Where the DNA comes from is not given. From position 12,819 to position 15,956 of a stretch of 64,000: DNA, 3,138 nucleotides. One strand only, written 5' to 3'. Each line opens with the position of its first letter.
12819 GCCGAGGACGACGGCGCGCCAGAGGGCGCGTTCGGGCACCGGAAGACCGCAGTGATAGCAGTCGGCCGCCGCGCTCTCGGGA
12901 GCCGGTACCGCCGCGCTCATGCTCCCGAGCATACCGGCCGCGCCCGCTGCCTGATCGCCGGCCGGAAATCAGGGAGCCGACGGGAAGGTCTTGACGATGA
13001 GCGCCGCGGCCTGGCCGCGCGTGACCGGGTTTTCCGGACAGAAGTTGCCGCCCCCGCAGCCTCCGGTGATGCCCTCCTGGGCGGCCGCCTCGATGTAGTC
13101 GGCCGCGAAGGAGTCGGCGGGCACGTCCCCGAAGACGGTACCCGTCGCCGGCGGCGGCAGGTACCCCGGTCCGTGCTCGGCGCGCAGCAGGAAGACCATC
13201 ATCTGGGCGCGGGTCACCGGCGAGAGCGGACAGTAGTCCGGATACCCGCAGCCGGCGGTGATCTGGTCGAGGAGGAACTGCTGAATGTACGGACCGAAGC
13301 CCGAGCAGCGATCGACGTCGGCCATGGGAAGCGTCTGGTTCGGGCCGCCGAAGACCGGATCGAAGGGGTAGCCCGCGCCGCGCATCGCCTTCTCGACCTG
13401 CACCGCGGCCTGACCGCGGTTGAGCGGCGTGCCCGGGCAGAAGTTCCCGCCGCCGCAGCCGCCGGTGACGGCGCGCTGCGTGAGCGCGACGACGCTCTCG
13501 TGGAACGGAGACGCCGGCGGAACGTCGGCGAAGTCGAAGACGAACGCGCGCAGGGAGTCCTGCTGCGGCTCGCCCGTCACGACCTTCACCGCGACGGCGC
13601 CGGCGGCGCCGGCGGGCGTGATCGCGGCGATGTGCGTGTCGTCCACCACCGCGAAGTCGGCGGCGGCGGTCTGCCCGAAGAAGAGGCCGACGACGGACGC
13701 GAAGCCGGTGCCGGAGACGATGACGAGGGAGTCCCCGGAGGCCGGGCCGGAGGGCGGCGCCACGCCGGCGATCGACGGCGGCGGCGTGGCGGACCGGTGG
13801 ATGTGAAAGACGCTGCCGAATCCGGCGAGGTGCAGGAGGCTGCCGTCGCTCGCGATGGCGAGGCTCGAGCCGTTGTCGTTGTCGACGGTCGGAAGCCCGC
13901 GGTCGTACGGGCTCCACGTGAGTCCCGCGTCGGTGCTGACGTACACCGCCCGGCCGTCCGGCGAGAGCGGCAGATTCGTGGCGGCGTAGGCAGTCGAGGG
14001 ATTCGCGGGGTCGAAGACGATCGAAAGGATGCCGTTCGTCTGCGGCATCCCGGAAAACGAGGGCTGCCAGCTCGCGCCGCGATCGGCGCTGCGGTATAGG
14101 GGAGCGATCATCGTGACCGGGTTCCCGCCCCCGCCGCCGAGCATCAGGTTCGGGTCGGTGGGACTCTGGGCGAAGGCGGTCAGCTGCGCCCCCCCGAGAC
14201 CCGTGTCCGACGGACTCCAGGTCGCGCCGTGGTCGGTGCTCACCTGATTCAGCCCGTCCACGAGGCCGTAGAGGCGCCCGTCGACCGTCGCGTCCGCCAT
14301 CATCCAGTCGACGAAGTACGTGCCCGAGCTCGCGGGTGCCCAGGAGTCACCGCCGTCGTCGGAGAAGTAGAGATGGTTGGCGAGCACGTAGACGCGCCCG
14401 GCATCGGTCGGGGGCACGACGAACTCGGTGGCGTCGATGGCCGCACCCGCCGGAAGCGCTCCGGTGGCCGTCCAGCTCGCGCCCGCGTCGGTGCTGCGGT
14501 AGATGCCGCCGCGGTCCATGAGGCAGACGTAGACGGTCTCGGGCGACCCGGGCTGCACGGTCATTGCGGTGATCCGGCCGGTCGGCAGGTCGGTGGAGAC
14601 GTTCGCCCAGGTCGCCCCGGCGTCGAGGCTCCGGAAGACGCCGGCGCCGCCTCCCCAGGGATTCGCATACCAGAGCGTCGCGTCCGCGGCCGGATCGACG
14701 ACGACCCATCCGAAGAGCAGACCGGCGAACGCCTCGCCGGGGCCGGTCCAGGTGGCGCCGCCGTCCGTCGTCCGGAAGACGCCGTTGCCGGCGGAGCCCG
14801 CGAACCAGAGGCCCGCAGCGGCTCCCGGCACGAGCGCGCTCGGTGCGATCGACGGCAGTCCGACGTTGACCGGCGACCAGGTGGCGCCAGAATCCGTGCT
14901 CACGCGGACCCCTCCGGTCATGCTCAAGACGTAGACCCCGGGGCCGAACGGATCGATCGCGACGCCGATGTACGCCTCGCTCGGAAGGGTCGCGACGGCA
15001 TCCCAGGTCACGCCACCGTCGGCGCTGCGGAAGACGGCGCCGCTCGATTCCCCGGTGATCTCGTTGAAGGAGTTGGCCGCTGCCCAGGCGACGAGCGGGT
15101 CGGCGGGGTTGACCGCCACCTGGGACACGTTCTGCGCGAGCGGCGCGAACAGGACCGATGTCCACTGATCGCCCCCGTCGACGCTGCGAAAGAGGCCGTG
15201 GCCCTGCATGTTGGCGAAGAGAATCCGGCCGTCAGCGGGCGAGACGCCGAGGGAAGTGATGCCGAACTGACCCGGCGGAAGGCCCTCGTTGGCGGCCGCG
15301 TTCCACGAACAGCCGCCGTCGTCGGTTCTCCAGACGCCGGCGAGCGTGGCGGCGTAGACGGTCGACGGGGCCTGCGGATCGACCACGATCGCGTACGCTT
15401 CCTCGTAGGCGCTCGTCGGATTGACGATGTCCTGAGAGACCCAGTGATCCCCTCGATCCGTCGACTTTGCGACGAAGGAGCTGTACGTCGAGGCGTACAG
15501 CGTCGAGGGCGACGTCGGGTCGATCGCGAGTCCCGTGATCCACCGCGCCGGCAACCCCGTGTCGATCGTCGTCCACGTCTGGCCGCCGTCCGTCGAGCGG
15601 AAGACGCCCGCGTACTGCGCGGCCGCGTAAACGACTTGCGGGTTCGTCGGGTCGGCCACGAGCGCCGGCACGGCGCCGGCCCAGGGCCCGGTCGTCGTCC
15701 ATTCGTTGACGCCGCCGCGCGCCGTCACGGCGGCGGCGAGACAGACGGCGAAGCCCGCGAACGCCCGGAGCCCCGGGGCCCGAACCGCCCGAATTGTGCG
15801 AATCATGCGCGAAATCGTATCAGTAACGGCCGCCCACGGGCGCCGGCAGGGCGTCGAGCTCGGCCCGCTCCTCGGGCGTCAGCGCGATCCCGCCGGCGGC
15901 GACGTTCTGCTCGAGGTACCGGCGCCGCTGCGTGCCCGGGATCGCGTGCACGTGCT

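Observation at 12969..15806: Two giant surface proteins share a C-terminal triple SLH-like module with a Cys-rich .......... insertion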

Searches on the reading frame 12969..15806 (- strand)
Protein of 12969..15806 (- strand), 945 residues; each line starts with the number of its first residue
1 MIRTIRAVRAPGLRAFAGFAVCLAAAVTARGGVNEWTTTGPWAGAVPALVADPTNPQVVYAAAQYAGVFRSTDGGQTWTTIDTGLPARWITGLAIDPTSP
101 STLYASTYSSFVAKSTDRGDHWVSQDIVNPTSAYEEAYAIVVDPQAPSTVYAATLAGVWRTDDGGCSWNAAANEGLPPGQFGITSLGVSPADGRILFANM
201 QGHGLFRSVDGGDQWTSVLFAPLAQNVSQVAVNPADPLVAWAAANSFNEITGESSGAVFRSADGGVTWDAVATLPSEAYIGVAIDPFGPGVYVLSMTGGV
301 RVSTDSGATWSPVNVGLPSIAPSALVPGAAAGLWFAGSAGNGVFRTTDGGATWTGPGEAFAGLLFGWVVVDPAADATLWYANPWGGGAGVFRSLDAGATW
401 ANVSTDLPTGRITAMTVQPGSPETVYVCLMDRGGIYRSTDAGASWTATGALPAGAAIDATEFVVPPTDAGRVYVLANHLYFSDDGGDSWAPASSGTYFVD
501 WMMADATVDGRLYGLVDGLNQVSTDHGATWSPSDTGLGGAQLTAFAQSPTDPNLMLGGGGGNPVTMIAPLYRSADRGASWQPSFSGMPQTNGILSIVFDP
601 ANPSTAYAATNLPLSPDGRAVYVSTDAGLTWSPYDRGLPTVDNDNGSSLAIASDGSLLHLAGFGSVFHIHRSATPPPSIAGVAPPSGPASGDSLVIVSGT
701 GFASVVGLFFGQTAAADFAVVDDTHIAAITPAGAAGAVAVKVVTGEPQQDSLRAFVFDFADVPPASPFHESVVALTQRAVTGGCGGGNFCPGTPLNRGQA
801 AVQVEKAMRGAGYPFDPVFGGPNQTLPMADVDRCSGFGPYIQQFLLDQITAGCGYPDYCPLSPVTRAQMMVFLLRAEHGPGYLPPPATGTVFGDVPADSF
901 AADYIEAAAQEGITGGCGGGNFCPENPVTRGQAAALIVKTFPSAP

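Call 3: search_protein_families(library=pfam, proteins=[window:12969-15806:-], max_evalue=1)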
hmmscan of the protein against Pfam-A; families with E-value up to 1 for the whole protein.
window:12969-15806:- (945 aa): 8 families
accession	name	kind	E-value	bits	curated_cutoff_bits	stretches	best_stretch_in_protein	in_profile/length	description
PF15902.12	Sortilin-Vps10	-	1.2e-37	130.2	33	5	390-503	3-123/446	Sortilin, neurotensin receptor 3,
PF02012.26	BNR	-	8.5e-21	70.9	27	4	521-532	1-12/12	BNR/Asp-box repeat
PF00395.25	SLH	-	1.4e-16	60.6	20.8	2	892-934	2-44/44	S-layer homology domain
PF13088.12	BNR_2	-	7.1e-12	45.7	31.4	3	231-419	56-220/277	BNR repeat-like domain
PF14870.12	PSII_BNR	-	3.6e-09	36.7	27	2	158-276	40-145/303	Photosynthesis system II assembly factor YCF48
PF01833.30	TIG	-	3.8e-09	36.9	20.9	1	677-750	1-75/84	IPT/TIG domain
PF15899.11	BNR_6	-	0.0024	18.2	27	0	570-580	1-11/14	BNR-Asp box repeat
PF00960.24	Neocarzinostat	-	0.14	12.6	25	1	682-742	3-63/110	Neocarzinostatin family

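Call 4: search_protein_families(library=ncbifam, proteins=[window:12969-15806:-], max_evalue=1)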
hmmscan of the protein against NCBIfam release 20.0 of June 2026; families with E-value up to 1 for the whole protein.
window:12969-15806:- (945 aa): 5 families
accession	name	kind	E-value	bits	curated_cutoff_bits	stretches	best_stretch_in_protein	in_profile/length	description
NF045728.1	glycosyl_F510_1955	equivalog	2.3e-55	187.6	175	6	388-553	72-232/246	F510_1955 family glycosylhydrolase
NF010237.0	PRK13684.1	equivalog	1.4e-10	40.7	326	2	158-272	68-168/334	photosynthesis system II assembly factor Ycf48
NF033190.2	inl_like_NEAT_1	exception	2.1e-08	32.9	1275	1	735-937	560-748/754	NEAT domain-containing leucine-rich repeat protein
NF047818.1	LIC11996_lipo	equivalog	7.2e-08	31.9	350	2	68-117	344-391/422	LIC11996 family lipoprotein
NF053688.1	BamI_Bacteroidota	equivalog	2e-07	30.7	370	1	436-636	187-398/452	BamI family beta-barrel-assembly machinery protein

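Call 9: find_encoding_contigs(protein=window:12969-15806:-, flank=3000, max_places=4)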
Protein window:12969-15806:- (945 aa): 2 contigs read that carry it; 1 place shown.
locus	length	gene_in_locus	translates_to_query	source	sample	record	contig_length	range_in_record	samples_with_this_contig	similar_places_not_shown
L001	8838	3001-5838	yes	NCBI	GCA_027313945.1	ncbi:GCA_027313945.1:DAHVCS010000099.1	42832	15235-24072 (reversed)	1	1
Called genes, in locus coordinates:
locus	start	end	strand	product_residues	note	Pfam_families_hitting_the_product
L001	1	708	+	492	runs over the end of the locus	-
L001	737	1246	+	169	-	-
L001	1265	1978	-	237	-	PF00106:adh_short, PF08659:KR, PF13561:adh_short_C2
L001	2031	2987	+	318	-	PF00248:Aldo_ket_red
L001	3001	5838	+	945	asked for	PF25852:DUF6242_C (faint), PF13088:BNR_2 (faint), PF14870:PSII_BNR (faint), PF02012:BNR (faint), PF15902:Sortilin-Vps10, PF01833:TIG, PF00395:SLH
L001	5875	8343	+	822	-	PF12156:ATPase-cat_bd, PF00403:HMA (weak), PF00122:E1-E2_ATPase, PF00702:Hydrolase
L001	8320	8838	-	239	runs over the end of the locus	PF13386:DsbD_2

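Call 20: find_encoding_contigs(protein=window:12969-15806:-, flank=10000, max_places=4)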
Protein window:12969-15806:- (945 aa): 2 contigs read that carry it; 1 place shown.
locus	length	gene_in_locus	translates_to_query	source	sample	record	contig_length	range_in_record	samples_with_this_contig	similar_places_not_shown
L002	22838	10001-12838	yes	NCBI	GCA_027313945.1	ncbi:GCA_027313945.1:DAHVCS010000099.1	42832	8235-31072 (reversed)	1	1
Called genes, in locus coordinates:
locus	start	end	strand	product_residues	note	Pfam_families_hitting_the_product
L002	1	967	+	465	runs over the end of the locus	PF01979:Amidohydro_1, PF07969:Amidohydro_3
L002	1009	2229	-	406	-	PF00890:FAD_binding_2 (weak), PF01266:DAO, PF01593:Amino_oxidase, PF07992:Pyr_redox_2 (faint), PF12831:FAD_oxidored, PF13450:NAD_binding_8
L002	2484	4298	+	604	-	PF01425:Amidase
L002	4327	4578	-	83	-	PF00037:Fer4 (weak), PF12797:Fer4_2 (faint), PF13237:Fer4_10 (weak), PF14697:Fer4_21 (weak), PF12838:Fer4_7 (weak), PF13187:Fer4_9 (weak)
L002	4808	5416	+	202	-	-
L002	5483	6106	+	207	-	PF04203:Sortase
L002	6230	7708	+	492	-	-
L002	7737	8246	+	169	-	-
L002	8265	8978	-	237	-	PF00106:adh_short, PF08659:KR, PF13561:adh_short_C2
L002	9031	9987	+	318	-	PF00248:Aldo_ket_red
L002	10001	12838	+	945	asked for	PF25852:DUF6242_C (faint), PF13088:BNR_2 (faint), PF14870:PSII_BNR (faint), PF02012:BNR (faint), PF15902:Sortilin-Vps10, PF01833:TIG, PF00395:SLH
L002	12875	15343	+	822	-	PF12156:ATPase-cat_bd, PF00403:HMA (weak), PF00122:E1-E2_ATPase, PF00702:Hydrolase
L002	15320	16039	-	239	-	PF13386:DsbD_2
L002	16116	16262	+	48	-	-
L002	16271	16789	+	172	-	-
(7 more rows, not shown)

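Call 57: list_cluster_members(proteins=[window:12969-15806:-, window:44458-46917:-])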
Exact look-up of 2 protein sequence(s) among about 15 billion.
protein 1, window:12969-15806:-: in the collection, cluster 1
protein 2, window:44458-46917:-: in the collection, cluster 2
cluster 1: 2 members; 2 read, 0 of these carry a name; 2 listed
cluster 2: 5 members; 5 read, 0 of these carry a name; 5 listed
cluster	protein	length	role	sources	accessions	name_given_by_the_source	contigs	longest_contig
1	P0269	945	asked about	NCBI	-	-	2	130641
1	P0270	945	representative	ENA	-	-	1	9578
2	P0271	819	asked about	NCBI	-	-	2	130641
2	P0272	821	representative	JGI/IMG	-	-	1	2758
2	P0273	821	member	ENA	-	-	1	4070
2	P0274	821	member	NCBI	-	-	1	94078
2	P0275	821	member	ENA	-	-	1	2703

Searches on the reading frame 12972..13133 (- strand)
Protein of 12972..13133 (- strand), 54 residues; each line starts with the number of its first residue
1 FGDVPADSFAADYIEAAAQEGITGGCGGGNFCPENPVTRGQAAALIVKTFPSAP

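Call 7: search_protein_families(library=pfam, proteins=[window:12972-13133:-], max_evalue=10)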
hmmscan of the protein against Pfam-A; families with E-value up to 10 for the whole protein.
seq(54 aa): 2 families
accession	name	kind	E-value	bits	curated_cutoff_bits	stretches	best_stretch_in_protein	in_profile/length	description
PF00395.25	SLH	-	1.4e-11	44.6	20.8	1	1-43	2-44/44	S-layer homology domain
PF18602.6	Rap1a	-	0.0081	17.1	27.7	1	5-50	20-65/90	Rap1a immunity proteins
